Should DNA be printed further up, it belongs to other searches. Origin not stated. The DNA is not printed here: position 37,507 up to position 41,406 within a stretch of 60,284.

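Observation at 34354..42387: VirB10 carrying a ~1100-residue array of 17-aa repeats, preceded by a paralogous repeat-only membrane protein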

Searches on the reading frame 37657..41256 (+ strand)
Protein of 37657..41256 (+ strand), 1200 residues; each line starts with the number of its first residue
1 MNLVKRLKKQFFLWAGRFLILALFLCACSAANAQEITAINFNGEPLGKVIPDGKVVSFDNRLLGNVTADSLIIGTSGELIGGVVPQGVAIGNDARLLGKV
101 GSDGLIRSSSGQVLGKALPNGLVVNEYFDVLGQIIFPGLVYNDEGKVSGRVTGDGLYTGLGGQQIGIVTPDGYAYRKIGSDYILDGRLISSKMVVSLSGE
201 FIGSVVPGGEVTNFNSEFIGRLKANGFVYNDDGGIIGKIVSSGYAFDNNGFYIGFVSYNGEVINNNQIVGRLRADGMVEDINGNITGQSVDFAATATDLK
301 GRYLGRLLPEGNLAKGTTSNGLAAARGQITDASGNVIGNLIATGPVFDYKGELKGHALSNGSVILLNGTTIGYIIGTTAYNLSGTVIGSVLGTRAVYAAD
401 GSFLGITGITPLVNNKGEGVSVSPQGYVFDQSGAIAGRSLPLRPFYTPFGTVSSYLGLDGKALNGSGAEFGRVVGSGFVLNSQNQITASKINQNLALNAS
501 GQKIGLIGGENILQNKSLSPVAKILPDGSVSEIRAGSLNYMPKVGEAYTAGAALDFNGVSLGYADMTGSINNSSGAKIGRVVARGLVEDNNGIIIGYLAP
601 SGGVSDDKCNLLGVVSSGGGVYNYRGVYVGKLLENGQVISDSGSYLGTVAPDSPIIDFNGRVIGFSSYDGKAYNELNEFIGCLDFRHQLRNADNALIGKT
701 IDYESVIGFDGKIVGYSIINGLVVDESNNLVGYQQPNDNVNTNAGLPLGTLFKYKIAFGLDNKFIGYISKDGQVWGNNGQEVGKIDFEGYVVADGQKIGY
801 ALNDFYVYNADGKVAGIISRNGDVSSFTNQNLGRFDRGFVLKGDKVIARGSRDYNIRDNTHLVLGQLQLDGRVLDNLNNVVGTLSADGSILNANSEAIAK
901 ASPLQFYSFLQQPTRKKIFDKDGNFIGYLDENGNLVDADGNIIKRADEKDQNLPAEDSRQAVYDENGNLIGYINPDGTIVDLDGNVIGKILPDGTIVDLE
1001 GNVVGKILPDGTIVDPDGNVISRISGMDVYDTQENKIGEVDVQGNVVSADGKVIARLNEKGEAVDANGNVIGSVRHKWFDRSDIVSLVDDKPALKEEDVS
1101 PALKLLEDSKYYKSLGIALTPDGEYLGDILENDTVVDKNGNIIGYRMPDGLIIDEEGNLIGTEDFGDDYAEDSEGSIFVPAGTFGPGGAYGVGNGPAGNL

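Call 72: predict_structure(alignment_id=A3)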
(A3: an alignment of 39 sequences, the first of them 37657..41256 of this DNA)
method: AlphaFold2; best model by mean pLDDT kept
length: 1200 residues; sequences in the alignment: 39
mean_pLDDT: 84.4   pTM: 0.72
mean pLDDT of the five models: 84.4, 83.1, 81.8, 81.7, 81.4
residues with pLDDT >= 90: 686; 70-90: 344; 50-70: 75; < 50: 95
segments of 3 or more residues with pLDDT < 50: 1-4, 30-33, 911-915, 947-957, 1076-1111, 1167-1200
pLDDT, mean of each block of 10 residues (from residue 1): 51 59 54 71 91 88 89 88 93 93 89 93 94 94 92 92 94 94 92 90 88 91 94 92 92 93 92 94 92 93 92 89 90 90 95 95 94 94 90 92 93 89 94 92 93 94 90 94 94 90 88 88 94 84 91 93 88 86 93 92 91 91 94 96 94 95 93 92 93 93 95 94 94 96 94 96 94 88 95 93 97 95 93 93 91 94 94 95 93 93 84 55 67 63 50 45 76 79 80 83 82 82 75 78 76 78 80 55 36 40 42 73 79 81 83 80 62 34 34 34
secondary structure, 60 per line:
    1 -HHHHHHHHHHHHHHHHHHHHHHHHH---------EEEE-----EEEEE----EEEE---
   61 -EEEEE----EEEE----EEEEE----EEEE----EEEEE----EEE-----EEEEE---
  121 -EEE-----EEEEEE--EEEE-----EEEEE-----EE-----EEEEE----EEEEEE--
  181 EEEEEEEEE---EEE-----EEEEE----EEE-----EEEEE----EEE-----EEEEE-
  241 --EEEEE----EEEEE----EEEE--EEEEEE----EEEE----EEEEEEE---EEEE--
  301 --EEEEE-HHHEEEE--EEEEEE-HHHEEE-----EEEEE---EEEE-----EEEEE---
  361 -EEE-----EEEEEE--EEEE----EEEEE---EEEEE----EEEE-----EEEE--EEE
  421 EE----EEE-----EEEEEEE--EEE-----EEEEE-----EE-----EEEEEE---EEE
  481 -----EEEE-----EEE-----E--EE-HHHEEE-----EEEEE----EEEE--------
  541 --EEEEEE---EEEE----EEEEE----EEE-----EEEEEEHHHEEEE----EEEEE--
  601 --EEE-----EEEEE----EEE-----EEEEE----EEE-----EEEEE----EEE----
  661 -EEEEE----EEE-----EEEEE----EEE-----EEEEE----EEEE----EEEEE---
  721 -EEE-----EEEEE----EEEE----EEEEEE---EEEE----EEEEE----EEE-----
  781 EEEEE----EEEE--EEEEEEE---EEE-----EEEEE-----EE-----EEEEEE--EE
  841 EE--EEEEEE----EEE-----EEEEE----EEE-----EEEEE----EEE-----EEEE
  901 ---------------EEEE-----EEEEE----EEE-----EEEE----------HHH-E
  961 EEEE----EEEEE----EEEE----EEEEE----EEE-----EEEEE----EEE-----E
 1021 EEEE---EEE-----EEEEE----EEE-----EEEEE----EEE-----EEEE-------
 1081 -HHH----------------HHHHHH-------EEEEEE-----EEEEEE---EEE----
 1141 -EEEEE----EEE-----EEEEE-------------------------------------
elements in order (helices of 4 or more, strands of 3 or more residues): H2-26 E36-39 E45-49 E54-57 E62-66 E71-74 E79-83 E88-91 E96-100 E105-107 E113-117 E122-124 E130-135 E138-141 E147-151 E164-168 E173-178 E181-189 E193-195 E201-205 E210-212 E218-222 E227-229 E235-239 E243-247 E252-256 E261-264 E267-272 E277-280 E285-291 E295-298 E303-307 E312-315 E318-323 E328-330 E336-340 E344-347 E353-357 E362-364 E370-375 E378-381 E386-390 E394-398 E403-406 E412-415 E418-422 E427-429 E435-441 E444-446 E452-456 E469-474 E478-480 E486-489 E495-497 E512-514 E520-524 E529-532 E543-548 E552-555 E560-564 E569-571 E577-582 E586-589 E594-598 E603-605 E611-615 E620-622 E628-632 E637-639 E645-649 E654-656 E662-666 E671-673 E679-683 E688-690 E696-700 E705-708 E713-717 E722-724 E730-734 E739-742 E747-752 E756-759 E764-768 E773-775 E781-785 E790-793 E796-802 E806-808 E814-818 E831-836 E839-842 E845-850 E855-857 E863-867 E872-874 E880-884 E889-891 E897-900 E916-919 E925-929 E934-936 E942-945 E960-964 E969-973 E978-981 E986-990 E995-997 E1003-1007 E1012-1014 E1020-1024 E1028-1030 E1036-1040 E1045-1047 E1053-1057 E1062-1064 E1070-1073 H1101-1106 E1114-1119 E1125-1130 E1134-1136 E1142-1146 E1151-1153 E1159-1163

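Call 75: fold_search(model_id=the predicted structure, library=pdb)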
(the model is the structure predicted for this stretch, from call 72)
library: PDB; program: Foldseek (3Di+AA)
matches with E <= 10: 667; with E <= 0.001: 47
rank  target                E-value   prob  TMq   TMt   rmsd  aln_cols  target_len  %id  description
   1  9ifo_A                8.2e-18  0.90  0.07  0.07  29.7      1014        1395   13  Structure of Teneurin-Like Protein (TLP) (released 2026-03-11)
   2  8uy4_A                5.5e-16  0.84  0.07  0.07  30.9      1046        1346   13  Acinetobacter baumannii Tse15 Rhs effector (released 2024-10-09)
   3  8fia_A                6.5e-16  0.93  0.08  0.07  32.3      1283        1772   10  The structure of fly Teneurin self assembly (released 2023-05-03)
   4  6fb3_A                9.6e-15  0.87  0.08  0.07  29.5      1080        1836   13  Teneurin 2 Partial Extracellular Domain (released 2018-03-28)
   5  6ske_A                1.1e-14  0.84  0.08  0.06  30.4      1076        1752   13  Teneurin 2 in complex with Latrophilin 2 Lec domain (released 2020-02-12)
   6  7pq5                  1.2e-14  0.84  0.07  0.08  30.9       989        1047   12  Photorhabdus laumondii T6SS-associated Rhs protein carrying the Tre23 toxin domain (released 2021-12-01)
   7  6cmx_A                3.6e-13  0.47  0.07  0.06  32.3      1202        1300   12  Human Teneurin 2 extra-cellular region (released 2018-07-25)
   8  8r54_A                6.0e-13  0.41  0.06  0.05  29.8      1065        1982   11  Mouse teneurin-3 non-compact subunit - A0B0 isoform (released 2024-05-08)
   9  6fay                  1.1e-11  0.35  0.07  0.06  29.9      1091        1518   11  Teneurin3 monomer (released 2018-03-28)
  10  6sue_F                9.8e-10  0.14  0.05  0.03  33.8       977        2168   12  Structure of Photorhabdus luminescens Tc holotoxin pore, Mutation TccC3-D651A (released 2019-11-06)
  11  6h6f_F                1.1e-09  0.16  0.05  0.04  36.5      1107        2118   10  PTC3 holotoxin complex from Photorhabdus luminiscens - Mutant TcC-D651A (released 2018-10-03)
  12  5kis_B                1.2e-08  0.16  0.07  0.09  27.7       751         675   12  YenB/RHS2 complex (released 2017-08-09)
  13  6suf_F                1.2e-08  0.11  0.05  0.04  35.4      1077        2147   10  Structure of Photorhabdus luminescens Tc holotoxin pore (released 2019-11-06)
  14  9i3v_B                2.0e-08  0.15  0.09  0.05  30.1      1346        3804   11  Cryo-EM structure of the human LRP2 ectodomain (released 2026-02-04)
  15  6sup                  7.2e-08  0.09  0.06  0.04  30.3       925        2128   11  Crystal Structure of TcdB2-TccC3-Cdc42 (released 2019-12-04)
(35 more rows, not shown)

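Call 88: fold_search(model_id=the predicted structure, library=viral)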
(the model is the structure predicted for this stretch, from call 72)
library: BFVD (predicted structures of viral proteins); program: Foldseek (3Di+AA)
matches with E <= 10: 684; with E <= 0.001: 27
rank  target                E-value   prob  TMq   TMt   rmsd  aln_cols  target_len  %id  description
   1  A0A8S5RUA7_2          1.2e-10  0.13  0.05  0.05  60.1      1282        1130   11  (no name in the UniProt tables at hand)
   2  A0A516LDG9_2          3.1e-10  0.14  0.05  0.05  69.9      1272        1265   14  (no name in the UniProt tables at hand)
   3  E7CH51                2.8e-09  0.09  0.04  0.05  75.4       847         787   14  Fiber [Murine adenovirus 2]
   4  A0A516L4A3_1          5.5e-09  0.07  0.04  0.05  104.9      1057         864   13  (no name in the UniProt tables at hand)
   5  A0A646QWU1            2.3e-08  0.09  0.05  0.05  86.0      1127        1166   11  (no name in the UniProt tables at hand)
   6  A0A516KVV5            1.9e-07  0.10  0.06  0.07  94.8       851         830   13  (no name in the UniProt tables at hand)
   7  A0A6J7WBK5            1.8e-06  0.08  0.05  0.05  38.4       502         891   12  Intramolecular chaperone auto-processing domain containing protein [uncultured Caudovirales phage]
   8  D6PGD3                3.9e-06  0.06  0.05  0.06  50.1       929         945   10  (no name in the UniProt tables at hand)
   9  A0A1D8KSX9            9.1e-06  0.03  0.06  0.06  66.6      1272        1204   12  Structural protein [Synechococcus phage S-WAM2]
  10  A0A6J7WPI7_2          2.5e-05  0.06  0.06  0.07  46.0       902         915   11  Intramolecular chaperone auto-processing domain containing protein [uncultured Caudovirales phage]
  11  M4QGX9                4.9e-05  0.02  0.05  0.06  82.3       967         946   13  Uncharacterized protein [Prochlorococcus phage MED4-213]
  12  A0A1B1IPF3            5.3e-05  0.04  0.05  0.06  44.5       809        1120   12  (no name in the UniProt tables at hand)
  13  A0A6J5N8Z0            5.3e-05  0.02  0.04  0.04  67.4      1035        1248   11  Intramolecular chaperone auto-processing domain containing protein [uncultured Caudovirales phage]
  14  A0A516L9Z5            6.8e-05  0.04  0.06  0.06  64.0       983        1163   12  (no name in the UniProt tables at hand)
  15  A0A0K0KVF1            6.8e-05  0.03  0.04  0.05  61.1       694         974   11  Peptidase S74 domain-containing protein [Prochlorococcus phage P-TIM68]
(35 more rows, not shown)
